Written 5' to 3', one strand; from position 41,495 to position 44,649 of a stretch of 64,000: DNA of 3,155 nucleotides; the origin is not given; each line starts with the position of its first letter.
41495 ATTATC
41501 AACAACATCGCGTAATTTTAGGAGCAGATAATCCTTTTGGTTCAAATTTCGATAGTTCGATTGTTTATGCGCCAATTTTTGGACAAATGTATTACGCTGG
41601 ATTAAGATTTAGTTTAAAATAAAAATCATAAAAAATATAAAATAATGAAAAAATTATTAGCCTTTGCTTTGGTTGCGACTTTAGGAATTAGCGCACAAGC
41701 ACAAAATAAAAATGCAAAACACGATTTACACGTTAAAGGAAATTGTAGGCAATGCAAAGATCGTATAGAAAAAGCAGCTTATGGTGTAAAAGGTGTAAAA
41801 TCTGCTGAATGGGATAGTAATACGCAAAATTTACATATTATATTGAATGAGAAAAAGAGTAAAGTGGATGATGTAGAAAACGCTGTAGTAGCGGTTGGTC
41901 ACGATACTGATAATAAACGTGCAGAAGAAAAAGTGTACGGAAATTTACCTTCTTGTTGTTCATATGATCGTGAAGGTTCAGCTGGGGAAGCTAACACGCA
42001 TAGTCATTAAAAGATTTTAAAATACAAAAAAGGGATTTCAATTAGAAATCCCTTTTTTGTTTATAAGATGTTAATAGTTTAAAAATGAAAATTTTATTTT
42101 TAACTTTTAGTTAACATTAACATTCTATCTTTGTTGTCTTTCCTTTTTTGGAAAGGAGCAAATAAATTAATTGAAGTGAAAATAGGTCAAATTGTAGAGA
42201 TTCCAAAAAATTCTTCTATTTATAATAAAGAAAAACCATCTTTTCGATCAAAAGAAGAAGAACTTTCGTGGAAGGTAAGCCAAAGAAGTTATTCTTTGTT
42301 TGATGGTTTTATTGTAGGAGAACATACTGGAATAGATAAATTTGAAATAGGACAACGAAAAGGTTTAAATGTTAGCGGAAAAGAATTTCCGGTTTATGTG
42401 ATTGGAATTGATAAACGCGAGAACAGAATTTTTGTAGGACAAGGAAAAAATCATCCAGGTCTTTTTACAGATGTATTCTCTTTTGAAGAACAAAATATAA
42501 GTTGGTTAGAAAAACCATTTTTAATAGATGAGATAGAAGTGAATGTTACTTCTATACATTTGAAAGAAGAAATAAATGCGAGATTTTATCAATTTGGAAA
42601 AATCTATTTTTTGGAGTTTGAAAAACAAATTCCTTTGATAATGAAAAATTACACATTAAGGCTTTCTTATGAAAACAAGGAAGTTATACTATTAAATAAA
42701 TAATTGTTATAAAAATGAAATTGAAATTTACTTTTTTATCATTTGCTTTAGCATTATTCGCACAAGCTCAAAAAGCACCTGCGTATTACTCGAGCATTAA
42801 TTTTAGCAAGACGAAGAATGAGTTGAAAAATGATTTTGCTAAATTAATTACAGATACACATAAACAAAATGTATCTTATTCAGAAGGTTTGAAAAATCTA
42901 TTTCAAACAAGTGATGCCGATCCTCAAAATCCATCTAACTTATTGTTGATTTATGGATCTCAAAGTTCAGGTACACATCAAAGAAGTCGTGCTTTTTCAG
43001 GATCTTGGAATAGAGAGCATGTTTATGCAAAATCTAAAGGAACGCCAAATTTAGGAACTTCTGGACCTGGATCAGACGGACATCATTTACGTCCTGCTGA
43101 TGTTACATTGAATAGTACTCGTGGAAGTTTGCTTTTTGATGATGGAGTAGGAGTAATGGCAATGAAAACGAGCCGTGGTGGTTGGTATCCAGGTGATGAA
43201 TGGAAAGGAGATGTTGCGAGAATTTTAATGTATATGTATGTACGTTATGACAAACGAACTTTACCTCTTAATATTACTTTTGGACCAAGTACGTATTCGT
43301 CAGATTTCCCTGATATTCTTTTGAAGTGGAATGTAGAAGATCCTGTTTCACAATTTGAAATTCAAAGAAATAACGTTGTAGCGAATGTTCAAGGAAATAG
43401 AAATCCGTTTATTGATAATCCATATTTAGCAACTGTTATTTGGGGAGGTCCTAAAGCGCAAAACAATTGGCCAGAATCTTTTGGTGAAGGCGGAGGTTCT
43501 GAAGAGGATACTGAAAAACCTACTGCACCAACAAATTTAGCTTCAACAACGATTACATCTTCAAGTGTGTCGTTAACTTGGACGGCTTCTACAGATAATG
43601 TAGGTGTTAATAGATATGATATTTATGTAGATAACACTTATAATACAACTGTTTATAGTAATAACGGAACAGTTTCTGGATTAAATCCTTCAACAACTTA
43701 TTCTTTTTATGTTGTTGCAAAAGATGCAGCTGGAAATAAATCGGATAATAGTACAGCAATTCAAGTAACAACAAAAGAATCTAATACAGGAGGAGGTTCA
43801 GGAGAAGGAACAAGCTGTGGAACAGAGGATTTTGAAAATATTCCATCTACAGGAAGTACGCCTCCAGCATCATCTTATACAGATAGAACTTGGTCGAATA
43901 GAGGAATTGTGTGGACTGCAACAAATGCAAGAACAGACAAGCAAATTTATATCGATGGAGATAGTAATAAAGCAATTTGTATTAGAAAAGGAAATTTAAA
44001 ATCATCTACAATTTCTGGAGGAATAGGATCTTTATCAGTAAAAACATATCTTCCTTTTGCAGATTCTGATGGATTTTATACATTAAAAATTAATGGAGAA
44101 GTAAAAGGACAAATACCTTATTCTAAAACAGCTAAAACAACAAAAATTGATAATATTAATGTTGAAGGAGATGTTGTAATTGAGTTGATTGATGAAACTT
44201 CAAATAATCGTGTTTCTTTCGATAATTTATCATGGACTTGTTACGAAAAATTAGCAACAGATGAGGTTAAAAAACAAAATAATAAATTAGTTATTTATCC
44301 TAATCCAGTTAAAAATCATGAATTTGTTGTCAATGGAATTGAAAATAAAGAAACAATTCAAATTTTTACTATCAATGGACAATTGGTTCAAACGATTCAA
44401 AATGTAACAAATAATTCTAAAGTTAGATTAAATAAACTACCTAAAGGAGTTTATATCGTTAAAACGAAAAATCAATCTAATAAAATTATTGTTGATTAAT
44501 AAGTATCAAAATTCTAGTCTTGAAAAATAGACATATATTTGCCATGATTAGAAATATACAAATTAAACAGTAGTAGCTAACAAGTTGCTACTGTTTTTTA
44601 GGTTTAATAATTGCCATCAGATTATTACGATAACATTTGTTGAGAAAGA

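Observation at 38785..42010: HYC_CC_PP / TonB-dependent receptor / HMA-domain trio: putative metal uptake locus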

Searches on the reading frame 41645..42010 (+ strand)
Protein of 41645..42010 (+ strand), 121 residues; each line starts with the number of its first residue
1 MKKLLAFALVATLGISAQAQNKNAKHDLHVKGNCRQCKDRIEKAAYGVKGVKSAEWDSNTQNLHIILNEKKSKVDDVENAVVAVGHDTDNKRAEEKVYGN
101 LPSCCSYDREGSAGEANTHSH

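Call 3: search_protein_families(library=pfam, proteins=[window:41645-42010:+], max_evalue=0.01)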
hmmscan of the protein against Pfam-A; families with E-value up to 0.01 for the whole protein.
window:41645-42010:+ (121 aa): 1 family
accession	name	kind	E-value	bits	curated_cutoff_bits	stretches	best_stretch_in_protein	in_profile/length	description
PF00403.32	HMA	-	1.3e-05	26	24.8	1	34-86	9-61/62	Heavy-metal-associated domain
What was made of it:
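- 41645..42010 (+): Periplasmic HMA protein, 121 aa. It has a signal peptide ending AQAQ, C34-x-x-C37, C104-C105 (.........) and a His-containing tail. PF00403 scores 26 bits (call 3).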

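Call 4: search_protein_families(library=ncbifam, proteins=[window:41645-42010:+], max_evalue=0.01)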
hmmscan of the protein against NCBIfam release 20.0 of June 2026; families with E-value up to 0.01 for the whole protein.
window:41645-42010:+ (121 aa): 10 families
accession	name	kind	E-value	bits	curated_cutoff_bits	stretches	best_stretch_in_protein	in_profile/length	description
NF033556.1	MerTP_fusion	equivalog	1.3e-05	24.9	180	1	17-87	113-184/186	mercuric transport protein MerTP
NF033795.1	chaper_CopZ_Bs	exception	2.2e-05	24.5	91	1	28-87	4-64/66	copper chaperone CopZ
TIGR00003.1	TIGR00003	subfamily_domain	5.2e-05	23.4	62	1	25-87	1-64/66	copper ion binding protein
NF033794.2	chaper_CopZ_Eh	exception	0.00023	21.3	95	1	25-88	1-65/68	copper chaperone CopZ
TIGR02052.1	MerP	equivalog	0.00025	21.5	92.55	1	1-86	1-86/92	mercury resistance system periplasmic binding protein MerP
NF010311.1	PRK13748.1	subfamily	0.00089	18.2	600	1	28-96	3-71/560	mercury(II) reductase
NF047957.1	CopZ_AFE_1862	equivalog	0.001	19.5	85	1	28-63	3-39/62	CopZ family metallochaperone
NF008262.1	PRK11033.1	equivalog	0.0026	16.3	1005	1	19-96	36-112/731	zinc/cadmium/mercury/lead-transporting ATPase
NF033775.1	P_type_ZntA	exception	0.0082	14.5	1240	1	18-95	42-118/732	Zn(II)/Cd(II)/Pb(II) translocating P-type ATPase ZntA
NF033781.1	chaper_CopP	exception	0.0094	16.1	112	0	27-86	3-62/65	copper-binding metallochaperone CopP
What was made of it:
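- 41645..42010 (+): Weak CopZ, MerP and MerTP hits appear in call 4.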

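Call 77: search_solved_structures(query=window:41645-42007:+, max_evalue=0.1, show_alignments=2)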
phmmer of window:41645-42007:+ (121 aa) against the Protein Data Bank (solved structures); distinct sequences matched with E-value up to 0.1: 5.
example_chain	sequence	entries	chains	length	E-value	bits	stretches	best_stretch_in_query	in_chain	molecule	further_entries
1p6t_A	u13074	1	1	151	1e-06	32.5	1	28-98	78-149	Potential copper-transporting ATPase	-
2rml_A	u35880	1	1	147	6.2e-06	30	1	27-89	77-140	Copper-transporting P-type ATPase copA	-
1kqk_A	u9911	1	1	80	0.00092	23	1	27-99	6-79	POTENTIAL COPPER-TRANSPORTING ATPASE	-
1jww_A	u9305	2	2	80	0.00097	22.9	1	28-99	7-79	Potential copper-transporting ATPase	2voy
6ff2_A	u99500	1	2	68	0.022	18.5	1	28-87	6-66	Copper chaperone CopZ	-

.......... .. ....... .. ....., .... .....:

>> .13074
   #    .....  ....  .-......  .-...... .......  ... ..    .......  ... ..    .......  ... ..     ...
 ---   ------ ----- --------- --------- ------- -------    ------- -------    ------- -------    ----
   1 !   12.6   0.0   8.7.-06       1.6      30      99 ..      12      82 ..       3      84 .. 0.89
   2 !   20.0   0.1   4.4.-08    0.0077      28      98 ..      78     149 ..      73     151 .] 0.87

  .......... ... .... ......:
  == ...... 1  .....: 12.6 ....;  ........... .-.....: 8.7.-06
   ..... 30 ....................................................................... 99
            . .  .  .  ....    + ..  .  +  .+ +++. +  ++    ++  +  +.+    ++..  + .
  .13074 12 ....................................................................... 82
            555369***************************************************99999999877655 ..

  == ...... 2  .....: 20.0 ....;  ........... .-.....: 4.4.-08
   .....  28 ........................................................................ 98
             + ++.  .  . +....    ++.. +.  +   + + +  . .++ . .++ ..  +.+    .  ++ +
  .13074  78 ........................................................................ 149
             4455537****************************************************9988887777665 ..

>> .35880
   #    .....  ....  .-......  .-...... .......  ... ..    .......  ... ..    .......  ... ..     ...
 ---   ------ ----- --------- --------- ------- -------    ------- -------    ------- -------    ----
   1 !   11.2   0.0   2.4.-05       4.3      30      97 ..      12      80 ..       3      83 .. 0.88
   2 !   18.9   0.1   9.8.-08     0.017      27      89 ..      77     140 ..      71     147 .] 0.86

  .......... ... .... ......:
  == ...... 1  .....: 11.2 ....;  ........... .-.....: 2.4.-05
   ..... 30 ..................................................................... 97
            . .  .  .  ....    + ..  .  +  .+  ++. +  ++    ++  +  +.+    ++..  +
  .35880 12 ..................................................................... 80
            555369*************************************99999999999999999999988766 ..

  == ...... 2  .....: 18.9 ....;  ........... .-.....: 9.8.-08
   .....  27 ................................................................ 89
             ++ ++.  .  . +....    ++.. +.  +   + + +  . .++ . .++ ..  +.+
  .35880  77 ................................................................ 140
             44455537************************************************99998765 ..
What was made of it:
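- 41645..42010 (+): The best solved relatives are the CopA HMA domains at 1e-6 (call 77).
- On HMA domain (PF00403) metallochaperone: G-N-C34-R-Q-C37 aligns with the GMTCxxC of the CopA HMA domains (call 77).
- Checked: It aligns to the B. subtilis CopA HMA domains at E=1e-6 (call 77).
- The HMA protein's nearest solved relatives are Cu(I)-binding CopA/CopZ domains (call 77). The HMA CxxC lies in the canonical metal-binding loop (call 77).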

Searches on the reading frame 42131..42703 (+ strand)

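Call 3: search_protein_families(library=pfam, proteins=[window:42131-42703:+], max_evalue=0.01)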
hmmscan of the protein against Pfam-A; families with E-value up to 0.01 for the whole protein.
window:42131-42703:+ (190 aa): 1 family
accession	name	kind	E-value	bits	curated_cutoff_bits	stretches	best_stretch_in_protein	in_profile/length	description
PF20259.3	tRNA_Me_trans_M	-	8.2e-13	48.2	27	1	58-104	19-66/66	tRNA methyl transferase PRC-barrel domain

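Call 4: search_protein_families(library=ncbifam, proteins=[window:42131-42703:+], max_evalue=0.01)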
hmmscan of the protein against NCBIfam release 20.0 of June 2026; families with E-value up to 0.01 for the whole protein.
window:42131-42703:+ (190 aa): 3 families
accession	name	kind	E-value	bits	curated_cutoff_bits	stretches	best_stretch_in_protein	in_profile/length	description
NF001138.1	PRK00143.1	equivalog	9e-16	57.7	284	1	45-166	217-321/345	tRNA 2-thiouridine(34) synthase MnmA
TIGR00420.1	trmU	equivalog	8.3e-13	47.9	236.95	1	61-148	226-308/351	tRNA 2-thiouridine(34) synthase MnmA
NF011258.0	PRK14664.1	equivalog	3.4e-06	26.4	680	1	38-137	198-293/362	tRNA 2-thiouridine(34) synthase MnmA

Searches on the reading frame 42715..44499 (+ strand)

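Call 3: search_protein_families(library=pfam, proteins=[window:42715-44499:+], max_evalue=0.01)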
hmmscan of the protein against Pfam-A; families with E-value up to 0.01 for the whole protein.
window:42715-44499:+ (594 aa): 4 families
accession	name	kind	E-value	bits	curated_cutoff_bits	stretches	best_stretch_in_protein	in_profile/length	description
PF04231.19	Endonuclease_1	-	9.1e-40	137.3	25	1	33-236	1-234/235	Endonuclease I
PF00041.27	fn3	-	3.4e-11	43.6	25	1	271-351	2-83/84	Fibronectin type III domain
PF18962.6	Por_Secre_tail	-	8.3e-11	42.5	27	1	527-592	1-74/75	Secretion system C-terminal sorting domain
PF16893.11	fn3_2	-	0.0059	17.2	27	0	268-353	2-89/89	Fibronectin type III domain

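Call 4: search_protein_families(library=ncbifam, proteins=[window:42715-44499:+], max_evalue=0.01)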
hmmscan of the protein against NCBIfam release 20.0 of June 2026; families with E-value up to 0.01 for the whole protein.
window:42715-44499:+ (594 aa): 8 families
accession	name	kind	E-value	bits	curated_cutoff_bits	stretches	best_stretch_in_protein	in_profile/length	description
NF041611.1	exoglucan_CbhB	equivalog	1.6e-23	82.8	1950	1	252-359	689-796/997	exoglucanase CbhB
TIGR04183.1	Por_Secre_tail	domain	2.3e-11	43.5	23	1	527-593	1-71/72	T9SS type A sorting domain-containing protein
NF052644.1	T9SS_DNase_Rie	equivalog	4.7e-10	39.2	260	1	476-590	135-243/251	T9SS-dependent surface endonuclease, AS87_RS02955 family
NF011716.0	PRK15137.1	equivalog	8.6e-06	25.9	372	1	158-234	163-227/235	deoxyribonuclease I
NF050177.1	TapA_OM_Porphy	equivalog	1.7e-05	23.8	500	1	491-589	439-535/544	TapA/TapC family T9SS-dependent outer membrane protein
NF033708.1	T9SS_Cterm_ChiA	domain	3.5e-05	23.6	40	1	547-592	3-49/55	T9SS sorting signal type C domain-containing protein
NF045522.1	MXAN_2561_fam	equivalog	0.00054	19.5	150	1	265-354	165-259/304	MXAN_2561 family MXYO-CTERM-anchored protein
TIGR03876.1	cas_csaX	equivalog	0.0023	17.2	222.5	1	291-354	138-199/281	type I-A CRISPR-associated protein CsaX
